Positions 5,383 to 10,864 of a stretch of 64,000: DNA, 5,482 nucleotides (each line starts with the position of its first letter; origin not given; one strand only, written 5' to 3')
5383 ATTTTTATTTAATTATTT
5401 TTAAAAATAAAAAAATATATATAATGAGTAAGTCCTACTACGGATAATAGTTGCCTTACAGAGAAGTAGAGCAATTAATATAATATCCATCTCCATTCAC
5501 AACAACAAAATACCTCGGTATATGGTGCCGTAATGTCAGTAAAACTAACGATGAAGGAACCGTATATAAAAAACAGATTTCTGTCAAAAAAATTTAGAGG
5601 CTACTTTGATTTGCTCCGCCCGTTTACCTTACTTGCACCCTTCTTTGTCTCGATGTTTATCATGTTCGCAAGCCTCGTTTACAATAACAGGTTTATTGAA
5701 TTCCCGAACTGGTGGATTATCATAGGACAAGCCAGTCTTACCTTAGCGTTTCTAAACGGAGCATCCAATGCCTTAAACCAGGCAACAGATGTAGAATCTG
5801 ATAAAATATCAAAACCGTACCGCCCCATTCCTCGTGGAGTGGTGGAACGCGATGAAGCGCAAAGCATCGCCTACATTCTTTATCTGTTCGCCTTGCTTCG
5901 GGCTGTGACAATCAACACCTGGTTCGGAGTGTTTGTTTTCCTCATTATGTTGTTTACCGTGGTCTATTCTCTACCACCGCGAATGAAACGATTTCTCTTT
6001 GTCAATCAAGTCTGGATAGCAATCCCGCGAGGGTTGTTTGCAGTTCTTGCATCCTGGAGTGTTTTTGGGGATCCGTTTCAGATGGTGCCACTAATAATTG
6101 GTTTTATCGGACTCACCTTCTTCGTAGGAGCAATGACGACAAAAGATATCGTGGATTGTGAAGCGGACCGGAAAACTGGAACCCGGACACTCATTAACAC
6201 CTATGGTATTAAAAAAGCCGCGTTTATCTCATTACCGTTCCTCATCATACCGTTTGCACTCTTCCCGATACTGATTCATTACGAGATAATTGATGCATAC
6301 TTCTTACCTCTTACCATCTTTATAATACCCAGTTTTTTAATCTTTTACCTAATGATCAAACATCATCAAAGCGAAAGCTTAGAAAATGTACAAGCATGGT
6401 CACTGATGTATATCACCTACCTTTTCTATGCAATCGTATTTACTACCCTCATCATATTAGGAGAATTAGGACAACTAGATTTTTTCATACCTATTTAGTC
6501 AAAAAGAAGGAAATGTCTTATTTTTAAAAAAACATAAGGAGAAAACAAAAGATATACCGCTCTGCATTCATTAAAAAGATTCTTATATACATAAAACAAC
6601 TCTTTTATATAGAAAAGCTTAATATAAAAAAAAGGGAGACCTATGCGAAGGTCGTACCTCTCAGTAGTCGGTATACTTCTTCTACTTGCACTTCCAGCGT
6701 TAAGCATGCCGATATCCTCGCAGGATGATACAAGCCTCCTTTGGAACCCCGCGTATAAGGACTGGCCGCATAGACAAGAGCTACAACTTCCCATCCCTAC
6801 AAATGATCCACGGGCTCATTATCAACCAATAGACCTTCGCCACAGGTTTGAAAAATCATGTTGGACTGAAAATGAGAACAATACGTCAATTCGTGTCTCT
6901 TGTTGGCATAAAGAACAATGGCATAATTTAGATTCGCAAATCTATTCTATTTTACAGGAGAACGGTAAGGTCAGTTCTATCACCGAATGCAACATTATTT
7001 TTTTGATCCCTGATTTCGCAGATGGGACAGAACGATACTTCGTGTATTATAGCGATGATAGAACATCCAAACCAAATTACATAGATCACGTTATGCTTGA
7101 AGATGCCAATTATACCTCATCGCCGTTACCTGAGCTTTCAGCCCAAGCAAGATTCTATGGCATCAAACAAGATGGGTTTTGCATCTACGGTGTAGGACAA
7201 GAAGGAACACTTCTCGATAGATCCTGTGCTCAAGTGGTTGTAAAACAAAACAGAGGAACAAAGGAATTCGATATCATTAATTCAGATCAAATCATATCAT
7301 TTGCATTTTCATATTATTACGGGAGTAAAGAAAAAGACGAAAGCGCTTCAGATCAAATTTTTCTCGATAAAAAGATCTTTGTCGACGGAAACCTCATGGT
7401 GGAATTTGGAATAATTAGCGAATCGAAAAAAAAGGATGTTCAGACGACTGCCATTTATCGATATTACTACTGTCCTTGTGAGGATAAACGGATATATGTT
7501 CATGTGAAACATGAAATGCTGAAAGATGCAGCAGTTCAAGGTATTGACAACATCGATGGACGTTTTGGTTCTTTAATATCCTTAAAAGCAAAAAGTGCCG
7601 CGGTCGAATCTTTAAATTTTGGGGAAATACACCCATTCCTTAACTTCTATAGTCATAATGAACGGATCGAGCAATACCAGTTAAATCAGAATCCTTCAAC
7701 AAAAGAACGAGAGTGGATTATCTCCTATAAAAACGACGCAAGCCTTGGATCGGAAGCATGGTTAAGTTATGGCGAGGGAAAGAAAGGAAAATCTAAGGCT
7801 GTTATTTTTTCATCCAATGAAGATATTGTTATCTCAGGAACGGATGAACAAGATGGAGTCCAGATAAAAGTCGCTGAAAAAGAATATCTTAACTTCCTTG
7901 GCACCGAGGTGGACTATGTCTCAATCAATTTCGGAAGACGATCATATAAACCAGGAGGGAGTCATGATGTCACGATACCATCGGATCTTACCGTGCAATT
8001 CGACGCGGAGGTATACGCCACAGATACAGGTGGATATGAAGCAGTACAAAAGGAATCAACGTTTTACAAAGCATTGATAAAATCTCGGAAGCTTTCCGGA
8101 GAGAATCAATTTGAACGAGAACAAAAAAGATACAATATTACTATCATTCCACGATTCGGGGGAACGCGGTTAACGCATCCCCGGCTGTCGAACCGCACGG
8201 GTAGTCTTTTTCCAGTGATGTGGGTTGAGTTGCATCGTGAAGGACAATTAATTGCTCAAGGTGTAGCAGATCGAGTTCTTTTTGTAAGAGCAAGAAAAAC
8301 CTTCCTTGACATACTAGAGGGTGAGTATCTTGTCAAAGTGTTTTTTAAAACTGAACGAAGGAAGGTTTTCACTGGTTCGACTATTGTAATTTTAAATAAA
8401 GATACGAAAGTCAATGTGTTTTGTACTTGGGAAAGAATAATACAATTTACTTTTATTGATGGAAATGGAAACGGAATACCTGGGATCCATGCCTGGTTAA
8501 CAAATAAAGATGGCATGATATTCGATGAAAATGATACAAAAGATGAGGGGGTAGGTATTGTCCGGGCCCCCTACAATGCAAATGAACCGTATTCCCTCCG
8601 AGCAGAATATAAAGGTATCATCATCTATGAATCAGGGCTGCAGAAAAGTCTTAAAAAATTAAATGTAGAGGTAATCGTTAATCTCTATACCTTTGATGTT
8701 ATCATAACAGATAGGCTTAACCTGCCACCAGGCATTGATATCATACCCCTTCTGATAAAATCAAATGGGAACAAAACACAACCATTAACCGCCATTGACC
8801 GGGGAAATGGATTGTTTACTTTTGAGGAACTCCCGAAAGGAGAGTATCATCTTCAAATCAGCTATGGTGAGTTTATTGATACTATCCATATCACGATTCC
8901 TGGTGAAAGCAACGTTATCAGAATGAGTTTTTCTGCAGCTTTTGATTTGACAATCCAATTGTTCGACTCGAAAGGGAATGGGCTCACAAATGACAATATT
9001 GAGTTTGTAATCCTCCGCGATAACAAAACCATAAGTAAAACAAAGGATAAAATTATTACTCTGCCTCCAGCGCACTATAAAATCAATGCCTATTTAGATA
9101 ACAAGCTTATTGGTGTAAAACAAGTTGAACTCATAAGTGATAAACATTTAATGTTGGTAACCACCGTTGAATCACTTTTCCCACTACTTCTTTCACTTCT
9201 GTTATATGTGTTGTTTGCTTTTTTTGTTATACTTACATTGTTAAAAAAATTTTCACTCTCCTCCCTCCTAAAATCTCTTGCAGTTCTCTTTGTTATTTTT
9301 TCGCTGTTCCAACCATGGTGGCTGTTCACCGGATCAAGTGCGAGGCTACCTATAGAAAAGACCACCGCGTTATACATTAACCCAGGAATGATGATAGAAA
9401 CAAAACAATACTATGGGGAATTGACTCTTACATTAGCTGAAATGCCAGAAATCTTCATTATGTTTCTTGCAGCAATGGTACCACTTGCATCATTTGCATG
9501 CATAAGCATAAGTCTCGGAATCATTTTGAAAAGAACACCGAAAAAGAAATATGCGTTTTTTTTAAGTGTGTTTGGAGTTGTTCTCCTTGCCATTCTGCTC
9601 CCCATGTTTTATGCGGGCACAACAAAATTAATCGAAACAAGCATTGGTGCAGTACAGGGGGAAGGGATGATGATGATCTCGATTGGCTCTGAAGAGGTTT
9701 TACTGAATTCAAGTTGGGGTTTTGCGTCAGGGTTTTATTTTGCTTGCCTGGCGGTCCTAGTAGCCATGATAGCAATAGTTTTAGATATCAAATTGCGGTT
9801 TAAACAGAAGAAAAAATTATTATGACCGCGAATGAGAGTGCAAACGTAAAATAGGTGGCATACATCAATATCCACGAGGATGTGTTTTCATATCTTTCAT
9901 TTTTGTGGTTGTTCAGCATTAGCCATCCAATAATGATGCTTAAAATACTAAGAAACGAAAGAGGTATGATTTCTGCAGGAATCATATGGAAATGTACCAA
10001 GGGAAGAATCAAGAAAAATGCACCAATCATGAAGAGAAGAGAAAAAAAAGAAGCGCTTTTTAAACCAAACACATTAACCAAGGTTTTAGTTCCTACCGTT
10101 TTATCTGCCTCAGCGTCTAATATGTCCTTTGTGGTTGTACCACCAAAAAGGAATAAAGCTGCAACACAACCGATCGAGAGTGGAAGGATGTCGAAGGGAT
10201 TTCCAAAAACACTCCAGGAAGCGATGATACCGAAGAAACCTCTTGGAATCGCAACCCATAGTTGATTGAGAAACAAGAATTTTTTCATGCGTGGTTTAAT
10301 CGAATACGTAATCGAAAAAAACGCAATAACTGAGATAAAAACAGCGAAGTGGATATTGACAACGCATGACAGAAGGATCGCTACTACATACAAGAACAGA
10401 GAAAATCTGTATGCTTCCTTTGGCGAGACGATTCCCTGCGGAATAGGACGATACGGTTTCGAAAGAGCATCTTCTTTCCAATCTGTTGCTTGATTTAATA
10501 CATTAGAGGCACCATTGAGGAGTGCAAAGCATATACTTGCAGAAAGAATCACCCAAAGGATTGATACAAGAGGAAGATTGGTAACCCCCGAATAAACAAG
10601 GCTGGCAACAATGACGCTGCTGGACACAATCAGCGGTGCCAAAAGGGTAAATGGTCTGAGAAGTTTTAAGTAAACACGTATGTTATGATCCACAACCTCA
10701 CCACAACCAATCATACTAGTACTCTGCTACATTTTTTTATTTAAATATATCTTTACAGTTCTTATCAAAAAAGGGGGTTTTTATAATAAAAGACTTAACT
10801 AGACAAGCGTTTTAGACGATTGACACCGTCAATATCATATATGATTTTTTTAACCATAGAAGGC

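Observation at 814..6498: Isoprenoid-tailoring cluster whose layout resembles haloarchaeal C50-carotenoid (lyeJ-cruF-crtD) operons.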

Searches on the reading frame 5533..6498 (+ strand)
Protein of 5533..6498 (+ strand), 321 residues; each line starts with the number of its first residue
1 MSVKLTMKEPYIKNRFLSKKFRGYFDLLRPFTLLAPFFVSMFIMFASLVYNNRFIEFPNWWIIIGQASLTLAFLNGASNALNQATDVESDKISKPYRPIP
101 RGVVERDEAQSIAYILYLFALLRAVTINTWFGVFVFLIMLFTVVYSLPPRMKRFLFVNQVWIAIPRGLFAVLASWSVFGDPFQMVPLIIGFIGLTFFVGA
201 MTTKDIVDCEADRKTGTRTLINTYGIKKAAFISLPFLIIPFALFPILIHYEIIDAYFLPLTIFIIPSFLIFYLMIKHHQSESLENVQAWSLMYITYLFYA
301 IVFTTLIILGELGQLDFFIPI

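Call 3: search_protein_families(library=pfam, proteins=[window:5533-6498:+], max_evalue=0.01)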
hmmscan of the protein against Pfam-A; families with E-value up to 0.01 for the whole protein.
window:5533-6498:+ (321 aa): 1 family
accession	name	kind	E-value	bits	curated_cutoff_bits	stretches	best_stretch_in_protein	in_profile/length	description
PF01040.23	UbiA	-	2e-34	119.5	34.2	1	58-281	17-237/250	UbiA prenyltransferase family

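Call 4: search_protein_families(library=ncbifam, proteins=[window:5533-6498:+], max_evalue=0.01)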
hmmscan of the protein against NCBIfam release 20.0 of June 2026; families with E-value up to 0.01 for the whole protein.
window:5533-6498:+ (321 aa): 24 families
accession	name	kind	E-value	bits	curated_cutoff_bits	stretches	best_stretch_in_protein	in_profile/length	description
NF009523.0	PRK12884.1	equivalog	2.1e-33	115.7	269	1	19-302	2-274/279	prenyltransferase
NF009521.0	PRK12882.1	equivalog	7.8e-23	81.1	296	1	19-304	3-274/280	geranylgeranylglycerol-phosphate geranylgeranyltransferase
NF009525.0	PRK12887.1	equivalog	3.9e-20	72.4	226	1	18-303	11-307/310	homogentisate phytyltransferase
TIGR01476.1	chlor_syn_BchG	subfamily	1.5e-19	70.6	212.3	1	25-306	4-280/283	(bacterio)chlorophyll synthase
NF005742.0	PRK07566.1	equivalog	1.5e-19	70.3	313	1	19-278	26-284/315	chlorophyll synthase ChlG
TIGR01475.1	ubiA_other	subfamily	7.1e-16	58.5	180.8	1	37-306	15-280/282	UbiA-like polyprenyltransferase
NF009522.0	PRK12883.1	equivalog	2.2e-15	56.9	353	1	71-288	46-257/279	geranylgeranylglycerol-phosphate geranylgeranyltransferase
NF035940.1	prenyl_rel_EboC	equivalog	2.3e-10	40.4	250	1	24-203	2-175/292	UbiA-like protein EboC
NF009058.0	PRK12392.1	subfamily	5.9e-10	38.7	494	1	17-270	10-264/333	bacteriochlorophyll c synthase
NF009513.0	PRK12872.1-3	equivalog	7.6e-10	38.8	288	1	41-291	31-277/293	prenyltransferase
TIGR01474.1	ubiA_proteo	equivalog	1.9e-09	37.5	275.45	1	72-302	51-278/282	4-hydroxybenzoate octaprenyltransferase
TIGR02056.1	ChlG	equivalog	1.3e-08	34.8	436.45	1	72-270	64-269/306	chlorophyll synthase ChlG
NF006088.0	PRK08238.1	equivalog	1.1e-06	27.6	351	1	43-163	209-328/482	UbiA family prenyltransferase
TIGR01473.1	cyoE_ctaB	equivalog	1.4e-06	28.3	210.3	1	41-302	16-278/281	heme o synthase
NF009524.0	PRK12886.1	equivalog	1.8e-06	27.6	387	1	69-299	49-277/291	prenyltransferase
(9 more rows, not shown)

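Call 22: search_solved_structures(query=window:5533-6498:+, max_evalue=0.01)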
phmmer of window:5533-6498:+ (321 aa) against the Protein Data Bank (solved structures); distinct sequences matched with E-value up to 0.01: 3.
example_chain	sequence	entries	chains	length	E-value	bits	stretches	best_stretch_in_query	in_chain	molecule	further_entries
6m31_A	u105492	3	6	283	1.3e-12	51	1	71-295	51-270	Digeranylgeranylglyceryl phosphate synthase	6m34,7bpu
9sas_C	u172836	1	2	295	2.3e-07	33.8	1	73-271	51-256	Chlorophyll a synthase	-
9sau_C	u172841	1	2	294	2.4e-07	33.7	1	73-271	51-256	Chlorophyll a synthase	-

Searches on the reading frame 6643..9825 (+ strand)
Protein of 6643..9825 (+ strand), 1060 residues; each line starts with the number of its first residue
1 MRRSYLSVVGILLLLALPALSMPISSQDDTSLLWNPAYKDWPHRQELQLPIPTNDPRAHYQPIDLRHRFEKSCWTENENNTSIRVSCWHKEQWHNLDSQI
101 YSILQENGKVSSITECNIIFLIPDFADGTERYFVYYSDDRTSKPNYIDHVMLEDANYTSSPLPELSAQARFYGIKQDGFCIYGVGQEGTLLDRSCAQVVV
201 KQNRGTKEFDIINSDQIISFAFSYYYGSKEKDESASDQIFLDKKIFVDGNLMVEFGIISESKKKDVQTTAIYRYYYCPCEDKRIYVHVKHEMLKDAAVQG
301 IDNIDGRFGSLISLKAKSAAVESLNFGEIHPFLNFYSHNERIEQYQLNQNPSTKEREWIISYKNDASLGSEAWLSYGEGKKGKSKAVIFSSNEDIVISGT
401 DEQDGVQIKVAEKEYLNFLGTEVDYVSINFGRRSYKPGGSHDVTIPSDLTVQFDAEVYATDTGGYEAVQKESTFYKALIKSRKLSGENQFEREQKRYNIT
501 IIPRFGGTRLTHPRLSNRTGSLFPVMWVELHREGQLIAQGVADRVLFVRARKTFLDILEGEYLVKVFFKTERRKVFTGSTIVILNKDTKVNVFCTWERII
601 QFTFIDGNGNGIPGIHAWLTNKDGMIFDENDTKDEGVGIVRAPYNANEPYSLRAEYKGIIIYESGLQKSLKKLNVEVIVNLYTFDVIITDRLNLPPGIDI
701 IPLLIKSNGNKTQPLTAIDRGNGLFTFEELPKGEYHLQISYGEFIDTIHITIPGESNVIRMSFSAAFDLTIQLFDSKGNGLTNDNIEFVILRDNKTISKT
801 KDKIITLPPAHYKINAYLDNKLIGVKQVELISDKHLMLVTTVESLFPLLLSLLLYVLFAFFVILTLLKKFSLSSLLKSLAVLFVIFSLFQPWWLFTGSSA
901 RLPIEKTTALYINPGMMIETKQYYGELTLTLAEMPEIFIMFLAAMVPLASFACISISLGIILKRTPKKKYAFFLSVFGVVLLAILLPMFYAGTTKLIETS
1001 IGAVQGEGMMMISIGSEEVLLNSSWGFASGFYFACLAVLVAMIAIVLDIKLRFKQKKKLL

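Call 3: search_protein_families(library=pfam, proteins=[window:6643-9825:+], max_evalue=0.01)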
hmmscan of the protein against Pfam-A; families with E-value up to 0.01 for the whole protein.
window:6643-9825:+ (1060 aa): 1 family
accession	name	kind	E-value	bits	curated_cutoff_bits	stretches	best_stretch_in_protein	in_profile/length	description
PF13620.12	CarboxypepD_reg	-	0.0056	17.5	32.3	0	720-752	35-69/82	Carboxypeptidase regulatory-like domain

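Call 4: search_protein_families(library=ncbifam, proteins=[window:6643-9825:+], max_evalue=0.01)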
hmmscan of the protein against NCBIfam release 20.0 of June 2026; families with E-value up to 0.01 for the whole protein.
window:6643-9825:+ (1060 aa): 0 families

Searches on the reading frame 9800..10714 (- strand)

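Call 3: search_protein_families(library=pfam, proteins=[window:9800-10714:-], max_evalue=0.01)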
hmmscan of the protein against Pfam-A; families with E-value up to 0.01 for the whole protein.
window:9800-10714:- (304 aa): 1 family
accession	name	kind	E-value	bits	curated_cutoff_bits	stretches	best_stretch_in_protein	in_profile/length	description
PF01040.23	UbiA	-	9.5e-35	120.5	34.2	1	46-274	16-239/250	UbiA prenyltransferase family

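Call 4: search_protein_families(library=ncbifam, proteins=[window:9800-10714:-], max_evalue=0.01)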
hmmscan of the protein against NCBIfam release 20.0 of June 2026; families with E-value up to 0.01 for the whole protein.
window:9800-10714:- (304 aa): 22 families
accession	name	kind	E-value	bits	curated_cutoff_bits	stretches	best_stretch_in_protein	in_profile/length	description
NF009523.0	PRK12884.1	equivalog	2.2e-26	92.7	269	1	12-292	4-271/279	prenyltransferase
NF009521.0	PRK12882.1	equivalog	5.3e-21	75.1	296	1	10-297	3-275/280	geranylgeranylglycerol-phosphate geranylgeranyltransferase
TIGR01476.1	chlor_syn_BchG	subfamily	8.8e-19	68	212.3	1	14-286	2-274/283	(bacterio)chlorophyll synthase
NF005742.0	PRK07566.1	equivalog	1e-17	64.2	313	1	11-284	27-300/315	chlorophyll synthase ChlG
NF009522.0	PRK12883.1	equivalog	8.4e-16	58.3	353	1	12-296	3-271/279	geranylgeranylglycerol-phosphate geranylgeranyltransferase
TIGR01475.1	ubiA_other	subfamily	9.4e-14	51.5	180.8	1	12-272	2-248/282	UbiA-like polyprenyltransferase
NF035940.1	prenyl_rel_EboC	equivalog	1.3e-12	47.8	250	1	15-144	2-129/292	UbiA-like protein EboC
TIGR01474.1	ubiA_proteo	equivalog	1e-11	44.9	275.45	1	33-257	26-242/282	4-hydroxybenzoate octaprenyltransferase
NF009525.0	PRK12887.1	equivalog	7.8e-11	41.9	226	1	10-285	12-293/310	homogentisate phytyltransferase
NF008977.0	PRK12324.1-2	equivalog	7.6e-08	32.1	234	1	14-150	4-133/297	decaprenyl-phosphate phosphoribosyltransferase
NF009058.0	PRK12392.1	subfamily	8e-08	31.7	494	1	10-261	12-263/333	bacteriochlorophyll c synthase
TIGR02056.1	ChlG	equivalog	1.6e-07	31.3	436.45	1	12-226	16-233/306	chlorophyll synthase ChlG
TIGR01473.1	cyoE_ctaB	equivalog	1.9e-07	31.1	210.3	1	46-150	31-133/281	heme o synthase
NF004749.0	PRK06080.1-1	equivalog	5.2e-07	29.1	277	1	9-260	16-267/311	1,4-dihydroxy-2-naphthoate polyprenyltransferase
NF003349.0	PRK04375.1-2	equivalog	7.2e-07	28.7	246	1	10-139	23-148/318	heme o synthase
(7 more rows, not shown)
